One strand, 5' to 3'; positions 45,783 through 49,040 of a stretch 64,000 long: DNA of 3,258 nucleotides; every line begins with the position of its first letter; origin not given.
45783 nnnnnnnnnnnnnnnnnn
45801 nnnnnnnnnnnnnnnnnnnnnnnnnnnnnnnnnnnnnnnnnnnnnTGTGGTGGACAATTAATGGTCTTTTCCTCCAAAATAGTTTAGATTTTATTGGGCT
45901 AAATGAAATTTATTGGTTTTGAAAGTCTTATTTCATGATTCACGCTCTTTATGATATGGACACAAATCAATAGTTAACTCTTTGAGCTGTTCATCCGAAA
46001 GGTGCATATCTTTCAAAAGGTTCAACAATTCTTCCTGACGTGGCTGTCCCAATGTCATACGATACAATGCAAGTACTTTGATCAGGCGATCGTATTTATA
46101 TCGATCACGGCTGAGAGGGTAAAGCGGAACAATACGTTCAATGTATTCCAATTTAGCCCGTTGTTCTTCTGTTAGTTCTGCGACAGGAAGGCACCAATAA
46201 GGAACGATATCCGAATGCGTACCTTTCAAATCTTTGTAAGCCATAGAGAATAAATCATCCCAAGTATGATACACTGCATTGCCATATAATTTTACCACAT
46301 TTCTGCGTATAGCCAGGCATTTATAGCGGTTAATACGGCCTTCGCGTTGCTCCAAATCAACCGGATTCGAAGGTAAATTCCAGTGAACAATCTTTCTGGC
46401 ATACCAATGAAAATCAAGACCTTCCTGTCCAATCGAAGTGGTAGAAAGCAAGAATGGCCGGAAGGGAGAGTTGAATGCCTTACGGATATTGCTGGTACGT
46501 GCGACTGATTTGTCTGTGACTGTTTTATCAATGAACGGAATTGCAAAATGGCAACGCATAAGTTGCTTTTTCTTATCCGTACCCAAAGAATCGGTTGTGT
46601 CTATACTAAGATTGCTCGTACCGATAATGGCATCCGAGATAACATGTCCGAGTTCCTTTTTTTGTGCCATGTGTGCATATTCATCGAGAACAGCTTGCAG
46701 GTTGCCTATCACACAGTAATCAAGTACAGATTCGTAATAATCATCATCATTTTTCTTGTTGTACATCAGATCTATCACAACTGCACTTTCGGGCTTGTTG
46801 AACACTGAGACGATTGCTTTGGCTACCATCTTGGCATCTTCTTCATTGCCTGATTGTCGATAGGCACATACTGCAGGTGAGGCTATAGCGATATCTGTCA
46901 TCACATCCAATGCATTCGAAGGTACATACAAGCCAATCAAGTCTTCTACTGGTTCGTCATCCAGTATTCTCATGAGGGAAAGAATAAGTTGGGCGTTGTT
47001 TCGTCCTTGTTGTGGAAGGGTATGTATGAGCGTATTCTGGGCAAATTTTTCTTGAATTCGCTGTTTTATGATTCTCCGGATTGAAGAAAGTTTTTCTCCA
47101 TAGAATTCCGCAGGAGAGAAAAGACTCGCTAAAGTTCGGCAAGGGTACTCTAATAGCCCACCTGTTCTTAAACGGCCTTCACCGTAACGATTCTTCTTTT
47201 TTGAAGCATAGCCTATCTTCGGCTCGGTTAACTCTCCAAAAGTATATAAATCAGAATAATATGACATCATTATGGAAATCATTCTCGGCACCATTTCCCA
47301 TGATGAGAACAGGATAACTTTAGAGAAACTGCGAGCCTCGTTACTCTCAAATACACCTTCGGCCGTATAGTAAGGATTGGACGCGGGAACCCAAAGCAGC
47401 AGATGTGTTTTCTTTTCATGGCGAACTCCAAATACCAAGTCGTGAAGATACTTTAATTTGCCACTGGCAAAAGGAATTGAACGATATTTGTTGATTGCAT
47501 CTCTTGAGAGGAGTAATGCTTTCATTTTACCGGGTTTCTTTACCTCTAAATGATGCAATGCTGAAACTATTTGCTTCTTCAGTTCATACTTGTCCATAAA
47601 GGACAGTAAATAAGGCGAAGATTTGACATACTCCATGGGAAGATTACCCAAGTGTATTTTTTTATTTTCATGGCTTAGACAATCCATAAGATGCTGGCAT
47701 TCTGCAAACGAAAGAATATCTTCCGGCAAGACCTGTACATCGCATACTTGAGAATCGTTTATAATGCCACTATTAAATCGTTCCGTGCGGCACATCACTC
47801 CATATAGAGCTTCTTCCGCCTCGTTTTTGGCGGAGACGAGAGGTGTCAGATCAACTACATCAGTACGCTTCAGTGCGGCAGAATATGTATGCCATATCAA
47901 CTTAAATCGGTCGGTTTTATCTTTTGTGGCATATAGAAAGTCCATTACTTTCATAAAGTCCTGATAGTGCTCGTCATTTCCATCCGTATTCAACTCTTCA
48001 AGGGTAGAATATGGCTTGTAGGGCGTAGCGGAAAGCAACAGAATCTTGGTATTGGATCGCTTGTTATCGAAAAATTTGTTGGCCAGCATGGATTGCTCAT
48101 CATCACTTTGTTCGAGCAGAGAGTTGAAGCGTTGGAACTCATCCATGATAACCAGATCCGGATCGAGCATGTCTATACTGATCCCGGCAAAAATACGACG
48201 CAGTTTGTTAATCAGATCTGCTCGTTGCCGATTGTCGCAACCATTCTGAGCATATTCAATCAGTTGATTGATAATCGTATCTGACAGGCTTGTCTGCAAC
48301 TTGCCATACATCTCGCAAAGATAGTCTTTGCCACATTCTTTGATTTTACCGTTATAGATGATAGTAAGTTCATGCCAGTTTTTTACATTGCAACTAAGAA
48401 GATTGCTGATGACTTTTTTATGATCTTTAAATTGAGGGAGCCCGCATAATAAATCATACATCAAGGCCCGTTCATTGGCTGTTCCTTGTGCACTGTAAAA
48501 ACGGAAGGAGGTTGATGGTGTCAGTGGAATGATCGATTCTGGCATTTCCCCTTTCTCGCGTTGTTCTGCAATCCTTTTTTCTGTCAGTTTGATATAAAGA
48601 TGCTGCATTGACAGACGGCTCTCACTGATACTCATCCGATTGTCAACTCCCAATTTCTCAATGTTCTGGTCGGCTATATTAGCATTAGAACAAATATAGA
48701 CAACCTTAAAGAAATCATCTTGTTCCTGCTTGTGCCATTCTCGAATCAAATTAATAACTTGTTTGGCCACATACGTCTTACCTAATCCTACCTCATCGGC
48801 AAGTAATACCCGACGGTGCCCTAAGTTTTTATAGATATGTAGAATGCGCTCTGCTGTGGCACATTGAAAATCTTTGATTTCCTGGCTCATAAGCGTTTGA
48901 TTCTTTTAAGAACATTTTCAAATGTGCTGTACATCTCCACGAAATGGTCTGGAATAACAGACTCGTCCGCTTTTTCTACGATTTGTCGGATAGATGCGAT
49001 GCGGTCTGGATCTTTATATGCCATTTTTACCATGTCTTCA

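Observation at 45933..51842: Low-GC three-gene operon: unknown 392-aa protein, PLD (HKD) nuclease, SNF2-family helicase. DISARM-like modules without a methyltransferase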

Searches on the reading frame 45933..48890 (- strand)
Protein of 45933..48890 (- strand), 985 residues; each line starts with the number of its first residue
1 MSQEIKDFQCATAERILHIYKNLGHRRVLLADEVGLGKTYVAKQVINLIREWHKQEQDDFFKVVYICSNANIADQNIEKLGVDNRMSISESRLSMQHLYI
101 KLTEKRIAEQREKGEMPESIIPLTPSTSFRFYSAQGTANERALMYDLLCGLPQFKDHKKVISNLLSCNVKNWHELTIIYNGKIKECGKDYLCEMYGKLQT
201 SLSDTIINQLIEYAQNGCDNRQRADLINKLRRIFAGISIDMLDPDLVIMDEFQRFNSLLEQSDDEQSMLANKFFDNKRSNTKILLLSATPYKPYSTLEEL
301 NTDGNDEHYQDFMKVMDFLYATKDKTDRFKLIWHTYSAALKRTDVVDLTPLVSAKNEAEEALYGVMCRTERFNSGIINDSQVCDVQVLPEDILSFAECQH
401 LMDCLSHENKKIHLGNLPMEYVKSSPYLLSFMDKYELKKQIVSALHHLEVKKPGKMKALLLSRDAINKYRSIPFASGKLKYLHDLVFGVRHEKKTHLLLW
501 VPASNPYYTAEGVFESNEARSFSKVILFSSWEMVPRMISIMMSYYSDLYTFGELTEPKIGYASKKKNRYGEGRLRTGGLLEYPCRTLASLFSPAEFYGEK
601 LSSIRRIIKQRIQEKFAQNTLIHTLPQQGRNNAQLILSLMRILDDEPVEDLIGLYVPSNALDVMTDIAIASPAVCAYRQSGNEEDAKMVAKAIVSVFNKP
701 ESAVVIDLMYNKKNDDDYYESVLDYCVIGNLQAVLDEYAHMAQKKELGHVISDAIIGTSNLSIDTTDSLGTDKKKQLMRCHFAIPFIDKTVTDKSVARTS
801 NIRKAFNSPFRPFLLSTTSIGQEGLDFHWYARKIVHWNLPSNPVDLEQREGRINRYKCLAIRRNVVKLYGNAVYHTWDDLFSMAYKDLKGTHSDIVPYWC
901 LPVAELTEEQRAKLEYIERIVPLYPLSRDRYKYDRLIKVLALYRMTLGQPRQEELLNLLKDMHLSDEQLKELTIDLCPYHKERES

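Call 7: search_protein_families(library=pfam, proteins=[window:45933-48890:-], max_evalue=0.1)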
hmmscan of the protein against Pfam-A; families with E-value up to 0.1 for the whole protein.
window:45933-48890:- (985 aa): 6 families
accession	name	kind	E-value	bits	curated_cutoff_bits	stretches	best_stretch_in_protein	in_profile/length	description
PF04851.21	ResIII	-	5.6e-06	26.8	22.5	1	9-80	8-73/164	Type III restriction enzyme, res subunit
PF00270.35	DEAD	-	8e-06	26.1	26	0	243-292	117-162/167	DEAD/DEAH box helicase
PF00271.37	Helicase_C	-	1.8e-05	25.4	23.5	1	800-856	55-109/110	Helicase conserved C-terminal domain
PF13401.12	AAA_22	-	0.0008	20.2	27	0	204-285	48-120/130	AAA domain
PF00004.35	AAA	-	0.048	14.6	21.2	0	224-291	40-110/131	ATPase family associated with various cellular activities (AAA)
PF05729.18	NACHT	-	0.064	13.5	26.7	0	27-75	2-48/167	NACHT domain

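Call 8: search_protein_families(library=padloc, proteins=[window:45933-48890:-], max_evalue=0.1)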
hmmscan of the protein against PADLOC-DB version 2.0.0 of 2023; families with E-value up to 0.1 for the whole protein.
window:45933-48890:- (985 aa): 27 families (the best 25 are shown)
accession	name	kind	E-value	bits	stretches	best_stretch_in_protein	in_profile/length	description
PDLC03830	ZacC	-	1.5e-269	895.8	1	2-980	10-1018/1019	-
PDLC04556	PDC-M27C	-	3.2e-20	70.1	2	801-855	745-799/892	-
PDLC04554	PDC-M27C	-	1.7e-14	51.1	2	804-855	761-812/1217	-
PDLC02843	DpdE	-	1.9e-11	40.7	2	818-860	626-667/1091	DpdE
PDLC02840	DpdE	-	2.3e-11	40.7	2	819-857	617-655/1091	DpdE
PDLC02621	DrmD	-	1.1e-10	38.4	1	802-857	566-624/1040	DrmD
PDLC02572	DrmA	-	2.1e-09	33.9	1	808-857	575-622/1043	DrmA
PDLC02846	DpdE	-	2.8e-09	33.4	2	818-858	622-662/1034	DpdE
PDLC04555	PDC-M27C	-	2.7e-08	31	1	803-856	497-550/656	-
PDLC02633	DrmD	-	1.4e-07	27.9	1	812-871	583-643/839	DrmD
PDLC02623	DrmD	-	1.7e-07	27.4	1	814-865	582-632/1040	DrmD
PDLC02619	DrmD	-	2e-07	27.6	1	788-856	468-533/872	DrmD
PDLC02500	BrxHI|BrxHII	-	2.8e-07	27.5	1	804-856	524-573/933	BrxHI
PDLC02634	DrmD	-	4e-07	26.2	1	801-858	529-585/900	DrmD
PDLC02193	PLD_Helicase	-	1.3e-06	24.9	2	5-40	225-260/905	-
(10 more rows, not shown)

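Call 9: search_protein_families(library=ncbifam, proteins=[window:45933-48890:-], max_evalue=0.1)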
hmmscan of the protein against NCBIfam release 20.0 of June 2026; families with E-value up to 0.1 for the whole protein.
window:45933-48890:- (985 aa): 6 families
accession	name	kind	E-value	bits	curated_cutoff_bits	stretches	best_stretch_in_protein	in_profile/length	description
NF041062.1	DpdE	equivalog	5.3e-17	61.1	500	3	795-881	579-669/1048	protein DpdE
NF038317.1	DISARM_DrmD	equivalog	2.8e-12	45.8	610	1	801-857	550-609/1021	DISARM system SNF2-like helicase DrmD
NF003426.0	PRK04914.1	equivalog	6.3e-10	37.9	576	2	817-855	553-590/959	RNA polymerase-associated protein RapA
NF042964.1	phospholipD_antiphage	equivalog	2.4e-07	29.5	1100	2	817-869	751-799/895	phospholipase D-like domain-containing anti-phage protein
NF038318.1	DISARM_DrmD_b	equivalog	6.3e-07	27.9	950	1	788-856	465-530/868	DISARM system SNF2-like helicase DrmD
TIGR02928.1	TIGR02928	subfamily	0.0031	16.4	181.3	1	23-105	38-123/366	orc1/cdc6 family replication initiation protein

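Call 29: search_solved_structures(query=window:45933-48890:-, max_evalue=0.01)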
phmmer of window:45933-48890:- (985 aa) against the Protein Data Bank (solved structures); distinct sequences matched with E-value up to 0.01: 4.
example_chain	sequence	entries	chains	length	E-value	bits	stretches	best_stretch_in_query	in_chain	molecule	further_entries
8so8_A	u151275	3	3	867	0.0062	17.7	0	815-856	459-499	RNA polymerase-associated protein RapA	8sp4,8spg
6bog_A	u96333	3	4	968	0.0091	17.1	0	815-856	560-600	RNA polymerase-associated protein RapA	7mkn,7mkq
4s20_K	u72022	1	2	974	0.0092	17.1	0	815-856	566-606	RNA polymerase-associated protein RapA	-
7m8e_F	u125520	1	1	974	0.0092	17.1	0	815-856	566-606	RNA polymerase-associated protein RapA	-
